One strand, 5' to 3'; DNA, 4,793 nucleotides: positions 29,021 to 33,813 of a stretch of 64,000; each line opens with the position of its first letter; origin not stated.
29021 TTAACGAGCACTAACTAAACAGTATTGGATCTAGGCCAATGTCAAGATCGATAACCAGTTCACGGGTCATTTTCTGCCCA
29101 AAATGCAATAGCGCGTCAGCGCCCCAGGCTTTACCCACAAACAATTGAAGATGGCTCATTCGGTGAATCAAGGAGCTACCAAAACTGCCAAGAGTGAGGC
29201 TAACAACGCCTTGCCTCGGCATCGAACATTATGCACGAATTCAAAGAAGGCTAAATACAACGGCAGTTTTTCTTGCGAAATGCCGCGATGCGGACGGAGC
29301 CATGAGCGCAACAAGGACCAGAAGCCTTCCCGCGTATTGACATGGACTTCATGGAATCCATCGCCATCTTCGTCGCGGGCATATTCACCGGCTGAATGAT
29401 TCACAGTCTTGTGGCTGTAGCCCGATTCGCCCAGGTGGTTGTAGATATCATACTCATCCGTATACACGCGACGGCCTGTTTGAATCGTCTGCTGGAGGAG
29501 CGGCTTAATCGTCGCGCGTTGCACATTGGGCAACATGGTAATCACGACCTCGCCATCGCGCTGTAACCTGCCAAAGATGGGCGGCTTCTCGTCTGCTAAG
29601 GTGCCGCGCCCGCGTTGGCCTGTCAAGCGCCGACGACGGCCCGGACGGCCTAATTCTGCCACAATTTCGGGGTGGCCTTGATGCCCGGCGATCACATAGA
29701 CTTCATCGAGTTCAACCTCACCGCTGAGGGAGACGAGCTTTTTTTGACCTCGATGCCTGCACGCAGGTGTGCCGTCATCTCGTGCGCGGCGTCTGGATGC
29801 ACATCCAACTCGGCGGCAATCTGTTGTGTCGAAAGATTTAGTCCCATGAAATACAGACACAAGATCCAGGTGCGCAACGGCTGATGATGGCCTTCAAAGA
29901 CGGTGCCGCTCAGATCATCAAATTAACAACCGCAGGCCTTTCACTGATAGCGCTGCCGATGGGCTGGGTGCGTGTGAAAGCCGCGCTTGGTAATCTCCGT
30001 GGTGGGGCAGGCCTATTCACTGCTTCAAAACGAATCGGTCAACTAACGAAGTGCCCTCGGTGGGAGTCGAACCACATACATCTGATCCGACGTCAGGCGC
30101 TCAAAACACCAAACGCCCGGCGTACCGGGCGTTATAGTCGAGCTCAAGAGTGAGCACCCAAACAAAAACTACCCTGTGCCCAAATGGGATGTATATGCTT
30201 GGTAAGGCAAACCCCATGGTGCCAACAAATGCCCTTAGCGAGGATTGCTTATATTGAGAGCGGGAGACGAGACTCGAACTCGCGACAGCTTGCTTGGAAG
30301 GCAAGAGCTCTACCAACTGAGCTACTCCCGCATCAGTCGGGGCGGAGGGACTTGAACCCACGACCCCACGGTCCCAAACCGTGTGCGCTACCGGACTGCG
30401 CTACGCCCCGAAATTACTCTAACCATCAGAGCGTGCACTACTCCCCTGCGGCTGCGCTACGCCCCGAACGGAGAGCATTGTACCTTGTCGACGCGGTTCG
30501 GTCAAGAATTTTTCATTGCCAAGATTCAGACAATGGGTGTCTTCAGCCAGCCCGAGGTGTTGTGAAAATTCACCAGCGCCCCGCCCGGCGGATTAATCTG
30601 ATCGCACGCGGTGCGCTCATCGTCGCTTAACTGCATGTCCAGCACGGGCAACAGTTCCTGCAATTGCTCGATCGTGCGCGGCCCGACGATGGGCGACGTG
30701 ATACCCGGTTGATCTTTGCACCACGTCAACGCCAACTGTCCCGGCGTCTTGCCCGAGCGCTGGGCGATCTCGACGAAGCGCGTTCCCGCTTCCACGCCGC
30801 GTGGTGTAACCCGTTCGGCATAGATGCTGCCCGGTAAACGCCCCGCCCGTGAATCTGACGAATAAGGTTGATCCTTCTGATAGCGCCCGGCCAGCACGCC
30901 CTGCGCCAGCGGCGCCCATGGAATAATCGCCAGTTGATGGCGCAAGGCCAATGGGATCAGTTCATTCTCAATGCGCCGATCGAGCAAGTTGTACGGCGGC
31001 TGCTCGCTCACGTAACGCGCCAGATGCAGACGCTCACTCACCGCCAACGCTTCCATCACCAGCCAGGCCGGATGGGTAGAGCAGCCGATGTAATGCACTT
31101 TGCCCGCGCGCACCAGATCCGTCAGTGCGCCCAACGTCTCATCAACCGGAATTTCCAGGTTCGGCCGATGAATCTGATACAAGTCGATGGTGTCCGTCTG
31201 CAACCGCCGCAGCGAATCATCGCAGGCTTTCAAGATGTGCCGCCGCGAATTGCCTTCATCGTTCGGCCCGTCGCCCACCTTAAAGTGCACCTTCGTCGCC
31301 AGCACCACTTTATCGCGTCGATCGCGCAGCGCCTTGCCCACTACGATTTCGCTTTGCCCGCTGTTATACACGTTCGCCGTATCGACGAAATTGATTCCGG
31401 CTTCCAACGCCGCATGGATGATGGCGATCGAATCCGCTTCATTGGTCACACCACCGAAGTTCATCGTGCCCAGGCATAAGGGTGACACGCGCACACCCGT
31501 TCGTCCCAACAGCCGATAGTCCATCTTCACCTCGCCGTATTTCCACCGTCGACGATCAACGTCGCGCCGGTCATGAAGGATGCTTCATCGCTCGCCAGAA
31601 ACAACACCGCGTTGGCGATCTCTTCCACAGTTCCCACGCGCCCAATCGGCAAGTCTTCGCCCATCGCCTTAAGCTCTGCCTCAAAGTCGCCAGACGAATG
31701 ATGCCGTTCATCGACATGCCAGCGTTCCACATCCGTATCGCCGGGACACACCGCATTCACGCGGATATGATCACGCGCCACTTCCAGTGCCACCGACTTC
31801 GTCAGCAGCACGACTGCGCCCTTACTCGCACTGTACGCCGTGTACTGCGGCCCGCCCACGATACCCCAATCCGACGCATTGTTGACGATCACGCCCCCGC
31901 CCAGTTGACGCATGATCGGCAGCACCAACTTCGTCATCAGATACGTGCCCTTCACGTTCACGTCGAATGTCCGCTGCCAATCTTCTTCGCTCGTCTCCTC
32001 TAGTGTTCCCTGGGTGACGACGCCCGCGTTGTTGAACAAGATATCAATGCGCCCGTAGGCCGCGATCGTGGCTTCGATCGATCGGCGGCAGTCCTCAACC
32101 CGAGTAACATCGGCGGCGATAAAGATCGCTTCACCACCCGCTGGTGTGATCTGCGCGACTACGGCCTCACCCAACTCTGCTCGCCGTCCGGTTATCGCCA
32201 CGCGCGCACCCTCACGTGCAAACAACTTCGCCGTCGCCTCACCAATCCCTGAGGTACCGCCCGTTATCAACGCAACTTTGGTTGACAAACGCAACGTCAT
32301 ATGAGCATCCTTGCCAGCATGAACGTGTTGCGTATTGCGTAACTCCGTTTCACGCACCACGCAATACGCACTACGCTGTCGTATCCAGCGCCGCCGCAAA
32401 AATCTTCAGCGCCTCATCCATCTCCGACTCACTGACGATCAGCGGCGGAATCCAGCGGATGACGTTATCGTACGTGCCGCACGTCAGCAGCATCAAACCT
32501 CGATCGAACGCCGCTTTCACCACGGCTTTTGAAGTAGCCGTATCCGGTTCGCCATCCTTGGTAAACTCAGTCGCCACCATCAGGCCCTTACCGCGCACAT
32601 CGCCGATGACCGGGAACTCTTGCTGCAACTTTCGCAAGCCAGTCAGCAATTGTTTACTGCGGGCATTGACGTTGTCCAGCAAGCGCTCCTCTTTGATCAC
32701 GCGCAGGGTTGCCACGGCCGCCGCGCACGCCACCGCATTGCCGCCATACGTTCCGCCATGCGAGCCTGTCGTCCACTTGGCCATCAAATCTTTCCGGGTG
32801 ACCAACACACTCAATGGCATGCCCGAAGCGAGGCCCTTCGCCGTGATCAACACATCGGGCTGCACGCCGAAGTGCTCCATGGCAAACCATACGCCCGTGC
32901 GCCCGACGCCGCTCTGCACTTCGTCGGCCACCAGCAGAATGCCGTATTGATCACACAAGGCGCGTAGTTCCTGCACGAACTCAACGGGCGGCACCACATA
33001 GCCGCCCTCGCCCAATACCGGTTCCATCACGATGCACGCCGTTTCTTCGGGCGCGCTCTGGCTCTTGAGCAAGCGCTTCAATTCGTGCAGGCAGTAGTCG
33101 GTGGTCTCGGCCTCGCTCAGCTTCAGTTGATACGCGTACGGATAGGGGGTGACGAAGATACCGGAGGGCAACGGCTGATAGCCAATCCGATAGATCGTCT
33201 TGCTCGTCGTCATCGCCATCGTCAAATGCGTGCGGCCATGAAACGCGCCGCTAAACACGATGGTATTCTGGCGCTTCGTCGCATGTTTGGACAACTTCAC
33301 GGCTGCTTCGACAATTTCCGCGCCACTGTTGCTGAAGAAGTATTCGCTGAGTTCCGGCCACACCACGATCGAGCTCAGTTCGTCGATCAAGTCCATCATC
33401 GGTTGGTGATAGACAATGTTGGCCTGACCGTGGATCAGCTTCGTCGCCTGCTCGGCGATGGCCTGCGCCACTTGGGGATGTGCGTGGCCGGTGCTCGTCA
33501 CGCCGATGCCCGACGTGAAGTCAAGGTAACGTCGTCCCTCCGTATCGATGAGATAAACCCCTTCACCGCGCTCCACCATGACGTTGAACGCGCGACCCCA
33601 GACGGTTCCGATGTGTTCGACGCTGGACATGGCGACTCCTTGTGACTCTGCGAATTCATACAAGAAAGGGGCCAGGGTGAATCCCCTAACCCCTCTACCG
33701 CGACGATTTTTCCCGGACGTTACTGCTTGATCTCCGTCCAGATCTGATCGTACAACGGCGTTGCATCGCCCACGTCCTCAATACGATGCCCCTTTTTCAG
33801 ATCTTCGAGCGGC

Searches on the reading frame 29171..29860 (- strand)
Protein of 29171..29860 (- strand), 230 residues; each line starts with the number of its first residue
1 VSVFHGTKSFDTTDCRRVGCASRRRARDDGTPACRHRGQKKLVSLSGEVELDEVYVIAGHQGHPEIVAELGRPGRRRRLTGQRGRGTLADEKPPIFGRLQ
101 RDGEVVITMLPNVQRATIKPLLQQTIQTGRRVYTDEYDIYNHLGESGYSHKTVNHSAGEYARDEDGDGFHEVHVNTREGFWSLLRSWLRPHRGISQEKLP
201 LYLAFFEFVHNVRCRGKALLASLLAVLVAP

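Call 62: search_protein_families(library=pfam, proteins=[window:29171-29860:-])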
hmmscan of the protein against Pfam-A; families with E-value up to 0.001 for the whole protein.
window:29171-29860:- (230 aa): 1 family
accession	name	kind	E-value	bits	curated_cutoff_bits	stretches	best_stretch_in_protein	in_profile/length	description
PF12762.13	DDE_Tnp_IS1595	-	2.3e-27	96.3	27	1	45-209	2-151/153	ISXO2-like transposase domain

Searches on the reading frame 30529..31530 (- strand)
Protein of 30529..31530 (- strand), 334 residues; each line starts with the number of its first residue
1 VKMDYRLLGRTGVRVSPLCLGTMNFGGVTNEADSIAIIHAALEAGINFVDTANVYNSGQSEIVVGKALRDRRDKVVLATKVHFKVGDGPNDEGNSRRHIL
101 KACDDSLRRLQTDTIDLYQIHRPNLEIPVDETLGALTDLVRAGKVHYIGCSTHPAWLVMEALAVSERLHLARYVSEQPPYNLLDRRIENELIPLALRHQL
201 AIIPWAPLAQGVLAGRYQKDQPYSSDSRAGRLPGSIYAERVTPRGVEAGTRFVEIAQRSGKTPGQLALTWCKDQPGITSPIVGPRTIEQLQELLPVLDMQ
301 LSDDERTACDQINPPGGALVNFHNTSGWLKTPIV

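Call 75: search_protein_families(library=pfam, proteins=[window:30529-31530:-], max_evalue=0.00001)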
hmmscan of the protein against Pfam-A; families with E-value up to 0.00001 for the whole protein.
window:30529-31530:- (334 aa): 1 family
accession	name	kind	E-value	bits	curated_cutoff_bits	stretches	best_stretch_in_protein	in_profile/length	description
PF00248.27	Aldo_ket_red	-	8e-78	261.9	24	1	17-313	1-290/291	Aldo/keto reductase family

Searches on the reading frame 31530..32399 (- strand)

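Call 75: search_protein_families(library=pfam, proteins=[window:31530-32399:-], max_evalue=0.00001)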
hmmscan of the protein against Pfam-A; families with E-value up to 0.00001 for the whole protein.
window:31530-32399:- (290 aa): 4 families
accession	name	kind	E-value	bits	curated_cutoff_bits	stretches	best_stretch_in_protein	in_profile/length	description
PF13561.12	adh_short_C2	-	1.1e-66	225.2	27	1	50-287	6-235/236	Enoyl-(Acyl carrier protein) reductase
PF00106.31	adh_short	-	3e-59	200.2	26.6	1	41-226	1-186/195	short chain dehydrogenase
PF08659.16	KR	-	4.9e-17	62.9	22.6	1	43-192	3-152/180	KR domain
PF23441.1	SDR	-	4.1e-06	26.8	27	0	40-286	7-254/258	SDR-like rossmann domain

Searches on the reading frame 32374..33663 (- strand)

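Call 75: search_protein_families(library=pfam, proteins=[window:32374-33663:-], max_evalue=0.00001)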
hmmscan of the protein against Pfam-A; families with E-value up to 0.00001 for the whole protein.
window:32374-33663:- (430 aa): 1 family
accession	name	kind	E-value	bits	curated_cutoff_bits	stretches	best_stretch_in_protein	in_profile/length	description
PF00202.27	Aminotran_3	-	4.9e-128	427.7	30.5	1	23-426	6-403/403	Aminotransferase class-III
